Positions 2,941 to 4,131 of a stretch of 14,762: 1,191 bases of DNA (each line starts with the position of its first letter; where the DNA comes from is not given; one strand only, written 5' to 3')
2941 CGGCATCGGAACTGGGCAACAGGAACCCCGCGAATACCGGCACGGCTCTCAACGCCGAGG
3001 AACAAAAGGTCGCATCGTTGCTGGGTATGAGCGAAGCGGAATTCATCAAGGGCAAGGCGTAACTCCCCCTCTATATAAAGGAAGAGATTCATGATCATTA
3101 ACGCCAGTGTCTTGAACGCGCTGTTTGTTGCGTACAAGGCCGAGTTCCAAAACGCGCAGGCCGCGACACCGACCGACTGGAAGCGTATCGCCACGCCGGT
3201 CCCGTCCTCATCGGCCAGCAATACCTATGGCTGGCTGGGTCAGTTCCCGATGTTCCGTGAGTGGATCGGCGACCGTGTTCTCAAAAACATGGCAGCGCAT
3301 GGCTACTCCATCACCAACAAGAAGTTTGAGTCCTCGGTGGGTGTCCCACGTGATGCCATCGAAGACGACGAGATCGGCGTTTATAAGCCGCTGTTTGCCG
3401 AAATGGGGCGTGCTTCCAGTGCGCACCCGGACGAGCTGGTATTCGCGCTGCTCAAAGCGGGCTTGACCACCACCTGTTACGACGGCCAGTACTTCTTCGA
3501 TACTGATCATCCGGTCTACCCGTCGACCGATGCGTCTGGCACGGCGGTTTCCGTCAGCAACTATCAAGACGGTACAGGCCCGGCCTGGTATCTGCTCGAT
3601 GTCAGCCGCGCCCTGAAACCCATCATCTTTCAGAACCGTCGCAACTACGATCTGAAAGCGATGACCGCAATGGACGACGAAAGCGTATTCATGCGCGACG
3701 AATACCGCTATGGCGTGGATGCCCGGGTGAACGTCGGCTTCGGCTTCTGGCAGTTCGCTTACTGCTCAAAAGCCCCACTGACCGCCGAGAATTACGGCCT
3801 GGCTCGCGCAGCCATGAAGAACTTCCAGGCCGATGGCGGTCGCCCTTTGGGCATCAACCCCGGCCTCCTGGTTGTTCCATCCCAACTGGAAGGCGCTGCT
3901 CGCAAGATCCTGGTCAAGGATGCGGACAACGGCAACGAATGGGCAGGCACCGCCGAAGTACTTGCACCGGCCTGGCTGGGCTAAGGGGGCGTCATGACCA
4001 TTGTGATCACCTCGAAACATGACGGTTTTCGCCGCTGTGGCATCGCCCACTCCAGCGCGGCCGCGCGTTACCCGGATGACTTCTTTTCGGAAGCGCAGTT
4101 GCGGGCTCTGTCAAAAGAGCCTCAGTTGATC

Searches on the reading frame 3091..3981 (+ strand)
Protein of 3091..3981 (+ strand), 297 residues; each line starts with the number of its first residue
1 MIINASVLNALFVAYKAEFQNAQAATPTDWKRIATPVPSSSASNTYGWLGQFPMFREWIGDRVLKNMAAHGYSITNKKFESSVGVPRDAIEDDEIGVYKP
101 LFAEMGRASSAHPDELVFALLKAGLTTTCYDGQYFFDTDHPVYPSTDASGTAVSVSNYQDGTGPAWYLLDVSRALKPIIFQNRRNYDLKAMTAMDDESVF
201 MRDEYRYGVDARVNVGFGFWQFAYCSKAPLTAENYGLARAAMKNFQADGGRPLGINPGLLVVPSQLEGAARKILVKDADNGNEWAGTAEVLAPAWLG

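Call 6: search_protein_families(library=pfam, proteins=[window:3091-3981:+], max_evalue=0.01)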
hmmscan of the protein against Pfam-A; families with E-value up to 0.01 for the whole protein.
window:3091-3981:+ (297 aa): 2 families
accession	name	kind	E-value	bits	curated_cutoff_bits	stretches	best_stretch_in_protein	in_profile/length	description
PF10124.15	Mu-like_gpT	-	2.6e-126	421.3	20.1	1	8-296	1-289/289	Mu-like prophage major head subunit gpT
PF25209.1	Phage_capsid_4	-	6.9e-08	33.5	27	1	60-286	57-183/262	Phage capsid protein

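Call 10: find_encoding_contigs(protein=window:3091-3981:+, flank=10000, max_places=6)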
Protein window:3091-3981:+ (297 aa): 14 contigs read that carry it; 6 places shown.
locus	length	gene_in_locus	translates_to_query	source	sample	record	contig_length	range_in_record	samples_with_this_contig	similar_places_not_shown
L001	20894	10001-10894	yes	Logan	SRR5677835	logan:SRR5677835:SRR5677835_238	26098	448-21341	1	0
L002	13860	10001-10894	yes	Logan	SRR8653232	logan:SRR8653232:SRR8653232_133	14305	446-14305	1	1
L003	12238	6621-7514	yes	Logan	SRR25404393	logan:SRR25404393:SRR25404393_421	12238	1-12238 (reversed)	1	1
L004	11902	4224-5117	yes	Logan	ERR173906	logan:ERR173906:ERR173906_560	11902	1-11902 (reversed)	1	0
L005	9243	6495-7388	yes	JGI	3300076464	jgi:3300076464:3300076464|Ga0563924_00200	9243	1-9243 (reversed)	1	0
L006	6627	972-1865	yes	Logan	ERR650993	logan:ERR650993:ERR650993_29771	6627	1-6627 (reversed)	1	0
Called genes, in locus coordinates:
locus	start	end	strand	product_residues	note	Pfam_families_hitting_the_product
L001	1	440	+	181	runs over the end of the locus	-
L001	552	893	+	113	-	-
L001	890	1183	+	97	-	PF13272:Holin_2-3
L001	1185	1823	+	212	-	PF01464:SLT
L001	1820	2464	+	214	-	-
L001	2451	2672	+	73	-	PF01258:zf-dskA_traR (weak)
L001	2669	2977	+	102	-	-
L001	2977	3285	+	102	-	-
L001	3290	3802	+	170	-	PF11985:Phage_Mu_Gp27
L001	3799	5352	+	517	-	-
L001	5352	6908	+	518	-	PF06074:Portal_Mu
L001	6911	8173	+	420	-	PF04233:Phage_Mu_F, PF18810:PBECR2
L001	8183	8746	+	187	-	PF05069:Phage_tail_S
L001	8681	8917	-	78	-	-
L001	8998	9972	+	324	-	PF10123:Mu-like_Pro_N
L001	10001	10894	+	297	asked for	PF10124:Mu-like_gpT, PF25209:Phage_capsid_4 (faint)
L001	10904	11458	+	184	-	PF17891:FluMu_N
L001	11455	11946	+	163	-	PF07030:Phage_Mu_Gp36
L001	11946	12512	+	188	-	PF08873:Phage_Mu_Gp37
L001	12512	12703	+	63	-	PF10948:DUF2635 (weak)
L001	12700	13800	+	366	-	PF04984:Phage_sheath_1, PF17482:Phage_sheath_1C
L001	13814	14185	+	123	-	-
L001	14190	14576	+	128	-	-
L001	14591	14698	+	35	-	-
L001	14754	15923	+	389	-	PF10145:PhageMin_Tail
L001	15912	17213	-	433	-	PF14690:Zn_ribbon_ISL3 (weak), PF01610:DDE_Tnp_ISL3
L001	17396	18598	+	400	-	-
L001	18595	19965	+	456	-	PF07157:DNA_circ_N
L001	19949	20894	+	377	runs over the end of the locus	PF21683:GpP-like_1st, PF05954:Phage_GPD (weak), PF22255:Gp44-like_2nd, PF22630:NMB1110_3rd, PF22174:NMB1110-like_C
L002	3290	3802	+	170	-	PF11985:Phage_Mu_Gp27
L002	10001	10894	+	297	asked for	PF10124:Mu-like_gpT, PF25209:Phage_capsid_4 (faint)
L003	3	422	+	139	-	?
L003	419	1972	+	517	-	-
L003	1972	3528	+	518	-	PF06074:Portal_Mu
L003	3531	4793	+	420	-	PF04233:Phage_Mu_F, PF18810:PBECR2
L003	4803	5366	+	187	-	PF05069:Phage_tail_S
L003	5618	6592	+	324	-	PF10123:Mu-like_Pro_N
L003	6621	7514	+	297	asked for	PF10124:Mu-like_gpT, PF25209:Phage_capsid_4 (faint)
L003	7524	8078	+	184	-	PF17891:FluMu_N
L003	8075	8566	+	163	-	PF07030:Phage_Mu_Gp36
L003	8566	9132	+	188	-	PF08873:Phage_Mu_Gp37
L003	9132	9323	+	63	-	PF10948:DUF2635 (weak)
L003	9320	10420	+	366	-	PF04984:Phage_sheath_1, PF17482:Phage_sheath_1C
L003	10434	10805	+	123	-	-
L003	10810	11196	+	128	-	-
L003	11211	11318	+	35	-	-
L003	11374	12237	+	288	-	?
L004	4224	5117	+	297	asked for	PF10124:Mu-like_gpT, PF25209:Phage_capsid_4 (faint)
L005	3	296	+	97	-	PF11985:Phage_Mu_Gp27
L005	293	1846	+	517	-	-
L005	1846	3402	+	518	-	PF06074:Portal_Mu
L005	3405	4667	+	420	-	PF04233:Phage_Mu_F, PF18810:PBECR2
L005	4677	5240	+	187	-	PF05069:Phage_tail_S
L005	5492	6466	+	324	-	PF10123:Mu-like_Pro_N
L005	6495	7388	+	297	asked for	PF10124:Mu-like_gpT, PF25209:Phage_capsid_4 (faint)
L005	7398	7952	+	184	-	PF17891:FluMu_N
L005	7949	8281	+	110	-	-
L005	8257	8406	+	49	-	-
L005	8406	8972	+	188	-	PF08873:Phage_Mu_Gp37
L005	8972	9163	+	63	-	PF10948:DUF2635 (weak)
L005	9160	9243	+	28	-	?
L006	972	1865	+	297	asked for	PF10124:Mu-like_gpT, PF25209:Phage_capsid_4 (faint)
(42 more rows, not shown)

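Call 22: find_related_loci(query=L001:3290-3799:+, collection=genome_contigs, flank=3000)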
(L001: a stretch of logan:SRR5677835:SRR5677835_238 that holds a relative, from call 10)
Query L001:3290-3799:+ (170 aa) in genome_contigs; peptide patterns used: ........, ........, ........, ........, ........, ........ (x = any residue, [..] = any of these).
386 stretches matched a pattern; 8 encode a relative of the query (tblastn E <= 1e-3); 8 distinct loci.
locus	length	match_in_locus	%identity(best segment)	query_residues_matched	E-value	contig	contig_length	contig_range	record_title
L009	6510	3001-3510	89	1-170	2e-99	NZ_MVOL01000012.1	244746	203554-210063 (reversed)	Pseudomonas sp. MF4836 contig012, whole genome shotgun sequence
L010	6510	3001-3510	88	1-170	4e-99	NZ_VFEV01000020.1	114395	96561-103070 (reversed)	Pseudomonas proteolytica strain DSM 15321 20_114395_30.972, whole genome shotgun sequence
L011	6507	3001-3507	84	1-169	2e-95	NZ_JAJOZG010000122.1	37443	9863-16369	Pseudomonas petroselini strain MAFF 311094 311094_contig_122, whole genome shotgun sequence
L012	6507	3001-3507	83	1-169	1e-93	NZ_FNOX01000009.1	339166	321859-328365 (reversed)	Pseudomonas salomonii strain ICMP 14252, whole genome shotgun sequence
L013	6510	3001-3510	79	1-170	2e-79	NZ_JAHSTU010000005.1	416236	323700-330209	Pseudomonas azerbaijanoccidentalis strain SWRI74 5, whole genome shotgun sequence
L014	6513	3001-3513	50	1-168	5e-51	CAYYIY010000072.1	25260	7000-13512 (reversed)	MAG TPA_asm: uncultured bacterium isolate binchicken_co135_188 genome assembly, contig: NODE_3465_length_25260_cov_4.829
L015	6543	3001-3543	43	1-170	1e-35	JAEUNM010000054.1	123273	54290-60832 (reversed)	MAG: Rhodocyclaceae bacterium isolate new MAG-173 k141_1264152, whole genome shotgun sequence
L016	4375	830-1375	30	1-168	3e-10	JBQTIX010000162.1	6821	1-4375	MAG: Panacagrimonas sp. isolate SAW210 c_000000105798, whole genome shotgun sequence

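Call 31: search_protein_families(library=phrogs, proteins=[L001:3290-3799:+], max_evalue=0.001)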
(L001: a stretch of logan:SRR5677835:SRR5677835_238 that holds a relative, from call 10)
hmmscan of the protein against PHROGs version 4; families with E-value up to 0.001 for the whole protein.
L001:3290-3799:+ (170 aa): 2 families
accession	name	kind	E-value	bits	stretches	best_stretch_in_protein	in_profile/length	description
phrog_426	-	head and packaging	5.6e-49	167.8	1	1-169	2-183/184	terminase small subunit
phrog_15000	-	unknown function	2.1e-06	29.1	1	4-59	5-60/109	-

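Call 32: search_solved_structures(query=L001:3290-3799:+, max_evalue=1)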
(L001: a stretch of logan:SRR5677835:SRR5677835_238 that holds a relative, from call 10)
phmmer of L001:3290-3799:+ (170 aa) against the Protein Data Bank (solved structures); distinct sequences matched with E-value up to 1: 4.
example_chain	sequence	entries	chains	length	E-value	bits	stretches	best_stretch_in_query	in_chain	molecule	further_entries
2v57_A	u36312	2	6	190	0.28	14.6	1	40-96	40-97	TETR FAMILY TRANSCRIPTIONAL REPRESSOR LFRR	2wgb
8ejy_A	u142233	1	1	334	0.4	14.1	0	115-147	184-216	PbtD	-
8ejz_A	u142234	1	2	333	0.73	13.3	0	115-147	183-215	PbtD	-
5w98_A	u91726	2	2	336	0.76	13.2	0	114-147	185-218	PbtD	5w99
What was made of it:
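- Tried and rejected: A PDB sequence search with intact gp27 gave nothing significant, so there was no structural handle (call 32).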

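Call 34: search_protein_families(library=pfam, proteins=[L001:18595-19962:+, L001:3290-3799:+], max_evalue=0.1)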
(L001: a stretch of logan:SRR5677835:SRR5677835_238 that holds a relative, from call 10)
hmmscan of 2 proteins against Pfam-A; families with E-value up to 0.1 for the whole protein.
L001:18595-19962:+ (456 aa): 1 family
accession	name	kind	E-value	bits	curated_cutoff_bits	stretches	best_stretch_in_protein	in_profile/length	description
PF07157.17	DNA_circ_N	-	7.4e-24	84.5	21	1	7-93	2-88/88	DNA circularisation protein N-terminus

L001:3290-3799:+ (170 aa): 2 families
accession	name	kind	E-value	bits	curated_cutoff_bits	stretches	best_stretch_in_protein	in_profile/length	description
PF11985.13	Phage_Mu_Gp27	-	5.5e-49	167.3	28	1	7-169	1-173/173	Bacteriophage Mu, Gp27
PF03508.18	Connexin43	-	0.087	13.6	25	0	19-55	20-54/79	Gap junction alpha-1 protein (Cx43)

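Call 37: find_homologous_proteins(query=L001:3290-3799:+, max_evalue=0.00001)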
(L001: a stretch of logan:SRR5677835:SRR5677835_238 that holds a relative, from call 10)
Query L001:3290-3799:+ (170 aa): 807 proteins with E <= 0.00001 among 973 candidates; the best 120 are listed.
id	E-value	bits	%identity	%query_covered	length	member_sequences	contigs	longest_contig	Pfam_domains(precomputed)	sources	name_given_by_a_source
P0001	8.7e-92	323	90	100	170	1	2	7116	PF11985.14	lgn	-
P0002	9.5e-92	323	91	100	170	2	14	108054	PF11985.14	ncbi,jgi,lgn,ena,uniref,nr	ncbi:DUF3486 family protein [Pseudomonas sp. AP42]|uniref:DUF3486 family protein n=1 Tax=Pseudomonas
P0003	1.7e-90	319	89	100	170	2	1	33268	PF11985.14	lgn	-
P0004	9.3e-90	316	90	100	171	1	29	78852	PF11985.14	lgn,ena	-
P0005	3.4e-89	315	91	100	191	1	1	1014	PF11985.14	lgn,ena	-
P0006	4.9e-88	311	89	100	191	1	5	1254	PF11985.14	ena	-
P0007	8.7e-88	310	88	100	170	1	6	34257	PF11985.14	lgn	-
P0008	1.9e-87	309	88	100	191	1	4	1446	PF11985.14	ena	-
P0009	2.5e-87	309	86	100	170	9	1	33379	PF11985.14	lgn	-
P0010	1.2e-85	303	86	100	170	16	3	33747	PF11985.14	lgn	-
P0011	4.0e-85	301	86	100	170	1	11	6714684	PF11985.14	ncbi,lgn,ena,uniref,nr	ncbi:DUF3486 family protein [Pseudomonas sp. FP215]|uniref:DUF3486 family protein n=1 Tax=Pseudomona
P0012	4.5e-85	301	86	100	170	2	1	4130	PF11985.14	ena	-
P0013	6.0e-85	301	85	100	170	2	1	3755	PF11985.14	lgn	-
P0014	1.4e-84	300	85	100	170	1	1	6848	PF11985.14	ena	-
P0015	1.9e-84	299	84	100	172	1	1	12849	PF11985.14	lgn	-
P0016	2.6e-84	299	85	100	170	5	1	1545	PF11985.14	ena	-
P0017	6.1e-84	298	85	100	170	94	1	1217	PF11985.14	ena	-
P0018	6.4e-84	297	85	100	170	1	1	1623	PF11985.14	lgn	-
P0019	1.8e-83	296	84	100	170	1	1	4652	PF11985.14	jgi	jgi:hypothetical protein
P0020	9.5e-83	294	82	100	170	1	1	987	PF11985.14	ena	-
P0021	2.2e-82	292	83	100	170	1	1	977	PF11985.14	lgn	-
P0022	1.1e-81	290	82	100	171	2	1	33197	PF11985.14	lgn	-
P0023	2.6e-81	289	82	100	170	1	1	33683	PF11985.14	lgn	-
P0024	4.5e-81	288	80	100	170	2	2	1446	PF11985.14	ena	-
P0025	5.2e-81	288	82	100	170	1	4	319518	PF11985.14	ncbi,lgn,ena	-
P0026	5.4e-81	288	82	99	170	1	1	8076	PF11985.14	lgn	-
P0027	1.2e-80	287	81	100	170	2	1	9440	PF11985.14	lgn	-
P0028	1.4e-80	287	80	100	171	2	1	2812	PF11985.14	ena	-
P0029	1.8e-80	286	83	100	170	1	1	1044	PF11985.14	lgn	-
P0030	1.9e-80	286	83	100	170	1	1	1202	PF11985.14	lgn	-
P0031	2.2e-80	286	83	100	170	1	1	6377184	PF11985.14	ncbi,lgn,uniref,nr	ncbi:DUF3486 family protein [Pseudomonas sp. P9_31]|uniref:DUF3486 family protein n=1 Tax=Pseudomona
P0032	2.6e-80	286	83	99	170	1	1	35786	PF11985.14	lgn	-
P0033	2.6e-80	286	81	100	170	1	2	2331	PF11985.14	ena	-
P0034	3.0e-80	286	82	100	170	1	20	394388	PF11985.14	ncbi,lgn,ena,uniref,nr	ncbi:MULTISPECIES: DUF3486 family protein [Pseudomonas]|uniref:DUF3486 family protein n=1 Tax=Pseudo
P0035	3.0e-80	286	82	100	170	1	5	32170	PF11985.14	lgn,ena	-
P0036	3.2e-80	286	81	100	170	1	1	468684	PF11985.14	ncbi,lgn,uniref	ncbi:DUF3486 family protein [Pseudomonas taetrolens]|uniref:DUF3486 family protein n=1 Tax=Pseudomon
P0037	3.3e-80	285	81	100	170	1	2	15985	PF11985.14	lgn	-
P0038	3.3e-80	285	82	100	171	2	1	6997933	PF11985.14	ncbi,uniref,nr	ncbi:Mu-like prophage FluMu protein gp27 [Pseudomonas chlororaphis subsp. aurantiaca]|uniref:DUF3486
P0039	3.4e-80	285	82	100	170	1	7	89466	PF11985.14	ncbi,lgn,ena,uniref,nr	ncbi:DUF3486 family protein [Pseudomonas helleri]|uniref:DUF3486 family protein n=1 Tax=Pseudomonas 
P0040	6.2e-80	285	82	100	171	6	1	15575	PF11985.14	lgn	-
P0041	7.0e-80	284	81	100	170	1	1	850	PF11985.14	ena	-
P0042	7.3e-80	284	81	100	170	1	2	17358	PF11985.14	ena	-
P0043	8.1e-80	284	82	100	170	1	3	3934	PF11985.14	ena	-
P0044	8.1e-80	284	81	100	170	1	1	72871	PF11985.14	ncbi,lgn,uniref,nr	ncbi:DUF3486 family protein [Pseudomonas helleri]|uniref:DUF3486 family protein n=1 Tax=Pseudomonas 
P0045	8.3e-80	284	81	100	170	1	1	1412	PF11985.14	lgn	-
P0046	8.7e-80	284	81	100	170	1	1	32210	PF11985.14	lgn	-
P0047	1.1e-79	284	81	100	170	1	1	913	PF11985.14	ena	-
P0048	1.6e-79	283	81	100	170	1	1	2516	PF11985.14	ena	-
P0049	1.8e-79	283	81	100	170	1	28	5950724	PF11985.14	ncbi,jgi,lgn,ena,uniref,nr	ncbi:MAG: Terminase [Pseudomonas helleri]|jgi:hypothetical protein|uniref:DUF3486 family protein n=1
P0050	3.2e-79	282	79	100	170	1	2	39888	PF11985.14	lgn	-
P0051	4.2e-79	282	80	100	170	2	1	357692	PF11985.14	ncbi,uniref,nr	ncbi:DUF3486 family protein [Pseudomonas fluorescens]|uniref:DUF3486 family protein n=1 Tax=Pseudomo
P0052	1.0e-78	281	80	99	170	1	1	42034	PF11985.14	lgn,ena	-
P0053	1.2e-78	280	82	100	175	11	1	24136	PF11985.14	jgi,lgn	-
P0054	1.5e-78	280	79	100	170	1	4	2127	PF11985.14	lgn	-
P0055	2.5e-78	279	79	99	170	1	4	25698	PF11985.14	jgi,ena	-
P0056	4.2e-78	279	80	99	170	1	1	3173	PF11985.14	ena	-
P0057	4.6e-78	279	80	99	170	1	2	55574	PF11985.14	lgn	-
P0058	4.6e-78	278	79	100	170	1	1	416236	PF11985.14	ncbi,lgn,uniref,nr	ncbi:DUF3486 family protein [Pseudomonas sp. SWRI74]|uniref:DUF3486 family protein n=1 Tax=Pseudomon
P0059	5.6e-78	278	80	99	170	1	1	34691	PF11985.14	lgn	-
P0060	8.6e-78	278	79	100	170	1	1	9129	PF11985.14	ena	-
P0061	2.0e-77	276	80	99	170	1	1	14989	PF11985.14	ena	-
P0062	2.3e-77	276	78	100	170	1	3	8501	PF11985.14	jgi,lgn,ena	-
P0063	5.2e-77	275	78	100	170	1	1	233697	PF11985.14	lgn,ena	-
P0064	5.5e-77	275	78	100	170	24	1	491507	PF11985.14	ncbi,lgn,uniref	ncbi:DUF3486 family protein [Pseudomonas sp. NR3]|uniref:DUF3486 family protein n=1 Tax=Pseudomonas 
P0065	2.2e-76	273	77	99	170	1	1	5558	PF11985.14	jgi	jgi:arginine repressor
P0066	3.1e-76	273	76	100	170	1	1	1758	PF11985.14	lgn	-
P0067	3.7e-76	272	77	100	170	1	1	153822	PF11985.14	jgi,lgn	jgi:arginine repressor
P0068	5.4e-76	272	78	100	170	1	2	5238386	PF11985.14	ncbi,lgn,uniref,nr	ncbi:DUF3486 family protein [Pseudomonas anguilliseptica]|uniref:Uncharacterized protein n=1 Tax=Pse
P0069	7.9e-76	271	78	100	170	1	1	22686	PF11985.14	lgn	-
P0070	9.7e-76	271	78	100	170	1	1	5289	PF11985.14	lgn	-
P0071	1.0e-75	271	78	100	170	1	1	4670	PF11985.14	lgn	-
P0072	1.0e-75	271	78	100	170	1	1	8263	PF11985.14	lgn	-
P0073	1.3e-75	271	78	99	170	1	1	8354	PF11985.14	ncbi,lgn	ncbi:hypothetical protein D9M72_262080 [compost metagenome]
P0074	3.0e-75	269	77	100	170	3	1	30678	PF11985.14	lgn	-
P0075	4.8e-75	269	78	99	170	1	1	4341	PF11985.14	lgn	-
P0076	5.9e-75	268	77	100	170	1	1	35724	PF11985.14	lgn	-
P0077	7.7e-75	268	76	99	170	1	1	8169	PF11985.14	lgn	-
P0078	1.7e-74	267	75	100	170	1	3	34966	PF11985.14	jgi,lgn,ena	-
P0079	1.9e-74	267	75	100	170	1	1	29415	PF11985.14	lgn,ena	-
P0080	2.4e-74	266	76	100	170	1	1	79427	PF11985.14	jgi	-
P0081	2.8e-74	266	76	99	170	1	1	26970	PF11985.14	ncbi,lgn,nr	ncbi:MAG: terminase [Pseudomonas sp.]|nr:terminase [Pseudomonas sp.]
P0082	3.4e-74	266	75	100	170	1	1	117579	PF11985.14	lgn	-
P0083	4.5e-74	266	75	100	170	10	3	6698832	PF11985.14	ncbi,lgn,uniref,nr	ncbi:DUF3486 family protein [Pseudomonas corrugata]|uniref:DUF3486 family protein n=1 Tax=Pseudomona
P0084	5.0e-74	265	76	100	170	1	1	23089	PF11985.14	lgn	-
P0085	1.1e-73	264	74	100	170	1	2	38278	PF11985.14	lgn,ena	-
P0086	1.2e-73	264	76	100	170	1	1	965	PF11985.14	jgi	jgi:arginine repressor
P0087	1.2e-73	264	78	99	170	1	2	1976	PF11985.14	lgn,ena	-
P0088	1.2e-73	264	77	100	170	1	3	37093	PF11985.14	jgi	jgi:hypothetical protein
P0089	1.3e-73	264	75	100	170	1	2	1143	PF11985.14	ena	-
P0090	1.4e-73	264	76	99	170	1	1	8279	PF11985.14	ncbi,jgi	jgi:hypothetical protein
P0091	1.6e-73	264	75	100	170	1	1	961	PF11985.14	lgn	-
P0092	1.9e-73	263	75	100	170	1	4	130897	PF11985.14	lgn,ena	-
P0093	2.2e-73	263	74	100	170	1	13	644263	PF11985.14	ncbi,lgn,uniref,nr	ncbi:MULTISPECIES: DUF3486 family protein [Pseudomonas]|uniref:DUF3486 family protein n=1 Tax=Pseudo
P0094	2.9e-73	263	74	100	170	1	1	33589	PF11985.14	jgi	-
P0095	3.2e-73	263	74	100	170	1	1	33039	PF11985.14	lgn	-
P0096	3.4e-73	263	74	100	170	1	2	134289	PF11985.14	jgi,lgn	jgi:hypothetical protein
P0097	4.0e-73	262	75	100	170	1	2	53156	PF11985.14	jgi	jgi:iron-sulfur cluster repair protein YtfE (RIC family)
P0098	4.3e-73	262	75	99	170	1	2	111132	PF11985.14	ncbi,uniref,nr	ncbi:DUF3486 family protein [Pseudomonas citronellolis]|uniref:DUF3486 family protein n=1 Tax=Pseudo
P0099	4.3e-73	262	74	100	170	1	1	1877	PF11985.14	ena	-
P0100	5.0e-73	262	75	100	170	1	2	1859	PF11985.14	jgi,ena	-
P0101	5.0e-73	262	75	100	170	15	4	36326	PF11985.14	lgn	-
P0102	5.2e-73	262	75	100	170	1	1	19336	PF11985.14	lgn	-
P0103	5.2e-73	262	75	99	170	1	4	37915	PF11985.14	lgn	-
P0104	5.8e-73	262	75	99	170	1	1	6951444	PF11985.14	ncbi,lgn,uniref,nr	ncbi:DUF3486 family protein [Pseudomonas citronellolis]|uniref:DUF3486 family protein n=1 Tax=Pseudo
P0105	6.0e-73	262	73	100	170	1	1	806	PF11985.14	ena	-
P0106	6.7e-73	262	74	100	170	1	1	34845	PF11985.14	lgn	-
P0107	6.7e-73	262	75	100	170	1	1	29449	PF11985.14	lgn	-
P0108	8.6e-73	261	74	100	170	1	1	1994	PF11985.14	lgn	-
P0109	9.4e-73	261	75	100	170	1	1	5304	PF11985.14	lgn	-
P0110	1.0e-72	261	72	100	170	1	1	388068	PF11985.14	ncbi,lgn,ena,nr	ncbi:hypothetical protein PS726_00496 [Pseudomonas fluorescens]|nr:hypothetical protein PS726_00496 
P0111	1.2e-72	261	75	99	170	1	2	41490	PF11985.14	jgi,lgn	jgi:arginine repressor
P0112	1.2e-72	261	75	99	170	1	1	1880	PF11985.14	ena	-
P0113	1.6e-72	261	75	100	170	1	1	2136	PF11985.14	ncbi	ncbi:hypothetical protein D9M70_416620 [compost metagenome]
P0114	3.0e-72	260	72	100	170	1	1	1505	PF11985.14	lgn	-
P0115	4.2e-72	259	72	100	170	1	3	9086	PF11985.14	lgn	-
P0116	4.3e-72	259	74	100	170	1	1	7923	PF11985.14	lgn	-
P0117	4.3e-72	259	74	99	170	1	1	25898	PF11985.14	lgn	-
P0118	4.5e-72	259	74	100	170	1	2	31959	PF11985.14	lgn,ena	-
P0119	4.9e-72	259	75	99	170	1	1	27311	PF11985.14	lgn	-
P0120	5.1e-72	259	72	100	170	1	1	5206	PF11985.14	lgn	-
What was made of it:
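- Tried and rejected: The homologue search returned only cluster representatives at 91% identity or less, not the exact protein, so the look-up was not possible (call 37).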
